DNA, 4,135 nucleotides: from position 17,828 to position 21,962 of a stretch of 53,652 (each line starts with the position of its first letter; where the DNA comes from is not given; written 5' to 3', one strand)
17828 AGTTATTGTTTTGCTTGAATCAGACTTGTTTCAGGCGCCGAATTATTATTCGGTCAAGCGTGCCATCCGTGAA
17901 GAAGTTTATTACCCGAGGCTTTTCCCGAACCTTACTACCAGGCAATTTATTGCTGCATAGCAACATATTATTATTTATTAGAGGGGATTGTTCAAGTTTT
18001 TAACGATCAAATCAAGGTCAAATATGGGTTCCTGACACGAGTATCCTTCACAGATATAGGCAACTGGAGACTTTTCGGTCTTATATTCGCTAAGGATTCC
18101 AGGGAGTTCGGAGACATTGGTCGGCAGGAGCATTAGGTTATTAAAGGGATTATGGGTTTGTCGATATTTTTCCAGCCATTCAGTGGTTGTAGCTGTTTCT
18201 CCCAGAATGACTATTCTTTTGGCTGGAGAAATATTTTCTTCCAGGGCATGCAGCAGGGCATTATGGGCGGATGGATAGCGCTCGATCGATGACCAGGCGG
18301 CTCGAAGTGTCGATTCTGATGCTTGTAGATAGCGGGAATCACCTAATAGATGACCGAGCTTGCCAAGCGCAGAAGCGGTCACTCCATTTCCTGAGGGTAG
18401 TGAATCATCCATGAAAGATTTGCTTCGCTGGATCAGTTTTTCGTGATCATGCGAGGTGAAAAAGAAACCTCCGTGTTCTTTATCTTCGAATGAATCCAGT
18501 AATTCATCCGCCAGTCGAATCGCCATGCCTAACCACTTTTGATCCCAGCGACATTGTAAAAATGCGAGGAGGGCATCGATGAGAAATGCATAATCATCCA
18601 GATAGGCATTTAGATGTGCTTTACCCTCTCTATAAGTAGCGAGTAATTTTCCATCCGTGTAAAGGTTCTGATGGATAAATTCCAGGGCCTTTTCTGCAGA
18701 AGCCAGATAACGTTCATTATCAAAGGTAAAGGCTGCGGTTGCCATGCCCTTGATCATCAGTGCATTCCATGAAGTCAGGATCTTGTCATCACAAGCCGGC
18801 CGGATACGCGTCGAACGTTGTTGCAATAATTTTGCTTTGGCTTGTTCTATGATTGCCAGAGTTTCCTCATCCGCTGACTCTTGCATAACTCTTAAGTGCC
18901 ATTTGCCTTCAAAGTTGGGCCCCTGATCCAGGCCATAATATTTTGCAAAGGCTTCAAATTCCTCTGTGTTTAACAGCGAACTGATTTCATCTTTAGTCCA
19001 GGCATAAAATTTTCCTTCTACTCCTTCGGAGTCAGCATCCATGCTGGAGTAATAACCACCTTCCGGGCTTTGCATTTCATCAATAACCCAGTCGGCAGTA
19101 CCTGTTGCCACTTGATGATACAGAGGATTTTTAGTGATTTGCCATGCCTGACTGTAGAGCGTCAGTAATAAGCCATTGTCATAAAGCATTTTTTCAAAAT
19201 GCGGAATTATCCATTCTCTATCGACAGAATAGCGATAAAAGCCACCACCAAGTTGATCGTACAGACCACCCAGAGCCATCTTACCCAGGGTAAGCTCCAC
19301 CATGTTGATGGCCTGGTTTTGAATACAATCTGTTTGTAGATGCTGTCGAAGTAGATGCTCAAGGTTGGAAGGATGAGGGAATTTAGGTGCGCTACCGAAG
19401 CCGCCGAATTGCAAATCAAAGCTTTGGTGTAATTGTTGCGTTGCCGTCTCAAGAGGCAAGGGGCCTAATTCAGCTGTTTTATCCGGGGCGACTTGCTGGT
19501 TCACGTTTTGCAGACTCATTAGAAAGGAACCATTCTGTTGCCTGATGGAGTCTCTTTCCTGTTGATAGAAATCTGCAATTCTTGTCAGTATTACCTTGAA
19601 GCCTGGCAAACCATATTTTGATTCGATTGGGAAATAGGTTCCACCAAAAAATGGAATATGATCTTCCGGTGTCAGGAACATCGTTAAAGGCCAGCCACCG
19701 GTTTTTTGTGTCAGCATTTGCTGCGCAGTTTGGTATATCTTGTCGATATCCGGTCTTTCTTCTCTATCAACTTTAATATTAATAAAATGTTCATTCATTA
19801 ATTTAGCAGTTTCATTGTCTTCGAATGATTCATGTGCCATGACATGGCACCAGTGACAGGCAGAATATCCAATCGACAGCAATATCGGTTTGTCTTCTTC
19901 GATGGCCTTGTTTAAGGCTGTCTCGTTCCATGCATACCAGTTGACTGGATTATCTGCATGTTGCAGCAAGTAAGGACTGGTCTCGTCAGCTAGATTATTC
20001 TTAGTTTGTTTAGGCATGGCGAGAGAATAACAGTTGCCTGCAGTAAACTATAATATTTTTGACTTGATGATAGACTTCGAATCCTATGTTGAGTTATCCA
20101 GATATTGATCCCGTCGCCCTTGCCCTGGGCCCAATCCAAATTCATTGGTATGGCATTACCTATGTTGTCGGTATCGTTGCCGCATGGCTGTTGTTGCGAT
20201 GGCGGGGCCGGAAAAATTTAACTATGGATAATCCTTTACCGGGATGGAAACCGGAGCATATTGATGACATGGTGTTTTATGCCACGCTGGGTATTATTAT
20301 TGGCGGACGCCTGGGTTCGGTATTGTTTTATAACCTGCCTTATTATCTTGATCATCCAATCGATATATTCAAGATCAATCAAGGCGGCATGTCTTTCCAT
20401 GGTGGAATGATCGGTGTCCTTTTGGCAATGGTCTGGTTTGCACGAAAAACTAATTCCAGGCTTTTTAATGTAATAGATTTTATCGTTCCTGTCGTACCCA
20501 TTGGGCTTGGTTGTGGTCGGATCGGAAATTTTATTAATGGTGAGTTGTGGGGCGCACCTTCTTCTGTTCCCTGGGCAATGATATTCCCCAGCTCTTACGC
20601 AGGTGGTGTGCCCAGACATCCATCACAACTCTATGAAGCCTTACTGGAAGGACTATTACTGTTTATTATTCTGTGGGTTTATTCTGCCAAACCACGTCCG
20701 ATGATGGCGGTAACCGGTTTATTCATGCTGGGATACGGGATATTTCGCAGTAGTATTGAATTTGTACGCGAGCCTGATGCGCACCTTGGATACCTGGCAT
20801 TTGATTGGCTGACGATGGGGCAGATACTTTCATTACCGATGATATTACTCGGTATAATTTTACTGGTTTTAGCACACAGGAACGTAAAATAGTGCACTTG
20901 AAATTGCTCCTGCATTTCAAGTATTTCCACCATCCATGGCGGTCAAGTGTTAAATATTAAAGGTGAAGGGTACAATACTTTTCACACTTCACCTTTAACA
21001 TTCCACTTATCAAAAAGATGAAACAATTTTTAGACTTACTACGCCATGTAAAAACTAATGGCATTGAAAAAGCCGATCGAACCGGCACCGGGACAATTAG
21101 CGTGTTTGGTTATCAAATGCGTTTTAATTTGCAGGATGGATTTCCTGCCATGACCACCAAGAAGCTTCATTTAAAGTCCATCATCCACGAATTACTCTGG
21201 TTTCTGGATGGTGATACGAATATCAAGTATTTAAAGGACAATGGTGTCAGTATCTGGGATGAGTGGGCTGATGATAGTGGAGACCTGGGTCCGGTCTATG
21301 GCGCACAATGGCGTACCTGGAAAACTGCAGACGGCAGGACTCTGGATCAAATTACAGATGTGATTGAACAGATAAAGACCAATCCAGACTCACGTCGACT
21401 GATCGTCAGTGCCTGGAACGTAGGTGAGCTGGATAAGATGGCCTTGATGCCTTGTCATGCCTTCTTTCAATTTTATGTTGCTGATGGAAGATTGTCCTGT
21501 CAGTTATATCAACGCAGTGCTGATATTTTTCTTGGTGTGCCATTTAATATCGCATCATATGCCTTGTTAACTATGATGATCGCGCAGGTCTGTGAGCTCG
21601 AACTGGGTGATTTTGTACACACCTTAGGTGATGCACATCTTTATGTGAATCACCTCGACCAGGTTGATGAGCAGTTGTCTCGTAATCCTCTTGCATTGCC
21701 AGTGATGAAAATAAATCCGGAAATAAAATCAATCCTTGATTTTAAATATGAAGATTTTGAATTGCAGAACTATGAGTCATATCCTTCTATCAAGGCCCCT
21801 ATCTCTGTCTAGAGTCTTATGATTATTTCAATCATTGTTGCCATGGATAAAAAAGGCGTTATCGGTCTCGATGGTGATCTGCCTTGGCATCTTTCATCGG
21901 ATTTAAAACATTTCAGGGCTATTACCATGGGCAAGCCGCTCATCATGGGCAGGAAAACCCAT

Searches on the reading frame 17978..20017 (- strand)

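Call 17: search_protein_families(library=ncbifam, proteins=[window:17978-20017:-], max_evalue=0.00001)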
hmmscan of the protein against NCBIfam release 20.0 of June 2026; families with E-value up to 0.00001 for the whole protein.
window:17978-20017:- (679 aa): 1 family
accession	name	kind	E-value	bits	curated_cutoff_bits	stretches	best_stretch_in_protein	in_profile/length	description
NF045694.1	seleno_TsoB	exception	1.4e-06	26.7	805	1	24-89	456-521/572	rhodanese/DsbD fusion-like selenoprotein TsoB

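Call 18: search_protein_families(library=pfam, proteins=[window:17978-20017:-], max_evalue=0.00001)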
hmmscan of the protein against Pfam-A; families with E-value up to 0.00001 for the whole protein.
window:17978-20017:- (679 aa): 2 families
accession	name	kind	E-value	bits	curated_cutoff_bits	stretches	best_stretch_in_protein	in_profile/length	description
PF03190.21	Thioredox_DsbH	-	1.4e-73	246.7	27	1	6-169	1-162/163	Protein of unknown function, DUF255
PF13899.12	Thioredoxin_7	-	2.8e-09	37.4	27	1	26-117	1-83/83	Thioredoxin-like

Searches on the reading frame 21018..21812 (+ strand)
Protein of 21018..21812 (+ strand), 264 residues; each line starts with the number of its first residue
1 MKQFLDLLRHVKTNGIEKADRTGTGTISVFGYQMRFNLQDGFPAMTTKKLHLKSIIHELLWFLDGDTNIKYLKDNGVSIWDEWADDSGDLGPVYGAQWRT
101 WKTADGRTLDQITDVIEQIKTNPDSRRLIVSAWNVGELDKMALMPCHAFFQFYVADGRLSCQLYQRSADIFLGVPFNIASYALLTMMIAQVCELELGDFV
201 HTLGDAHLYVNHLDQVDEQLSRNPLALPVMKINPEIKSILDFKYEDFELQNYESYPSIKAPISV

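Call 17: search_protein_families(library=ncbifam, proteins=[window:21018-21812:+], max_evalue=0.00001)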
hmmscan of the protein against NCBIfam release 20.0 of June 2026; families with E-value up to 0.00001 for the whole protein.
window:21018-21812:+ (264 aa): 8 families
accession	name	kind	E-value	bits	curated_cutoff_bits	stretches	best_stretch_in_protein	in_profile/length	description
NF002497.0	PRK01827.1-3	equivalog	4.3e-147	488.5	327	1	1-264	1-264/264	thymidylate synthase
NF002499.0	PRK01827.1-5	equivalog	4.2e-141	468.7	405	1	1-264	1-264/264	thymidylate synthase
TIGR03284.1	thym_sym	equivalog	5.8e-138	459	108.35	2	85-264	117-296/296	thymidylate synthase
NF002496.0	PRK01827.1-2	equivalog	9.7e-128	425.7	325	2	86-264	140-318/318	thymidylate synthase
NF002495.0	PRK01827.1-1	equivalog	1.4e-60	205.2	327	1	18-263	30-278/279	thymidylate synthase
NF010393.0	PRK13821.1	equivalog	7.1e-55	186.3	576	2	108-238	154-286/323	thymidylate synthase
NF002498.0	PRK01827.1-4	equivalog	7.6e-46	156.7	427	1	1-264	1-283/283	thymidylate synthase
TIGR03283.1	thy_syn_methano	equivalog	2.3e-13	50.1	174.55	1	94-214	83-199/201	thymidylate synthase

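Call 18: search_protein_families(library=pfam, proteins=[window:21018-21812:+], max_evalue=0.00001)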
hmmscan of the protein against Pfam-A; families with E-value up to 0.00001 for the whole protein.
window:21018-21812:+ (264 aa): 1 family
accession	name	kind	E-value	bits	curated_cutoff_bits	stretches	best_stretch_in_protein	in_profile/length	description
PF00303.24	Thymidylat_synt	-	4.4e-126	419.9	24.3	1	2-264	1-266/266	Thymidylate synthase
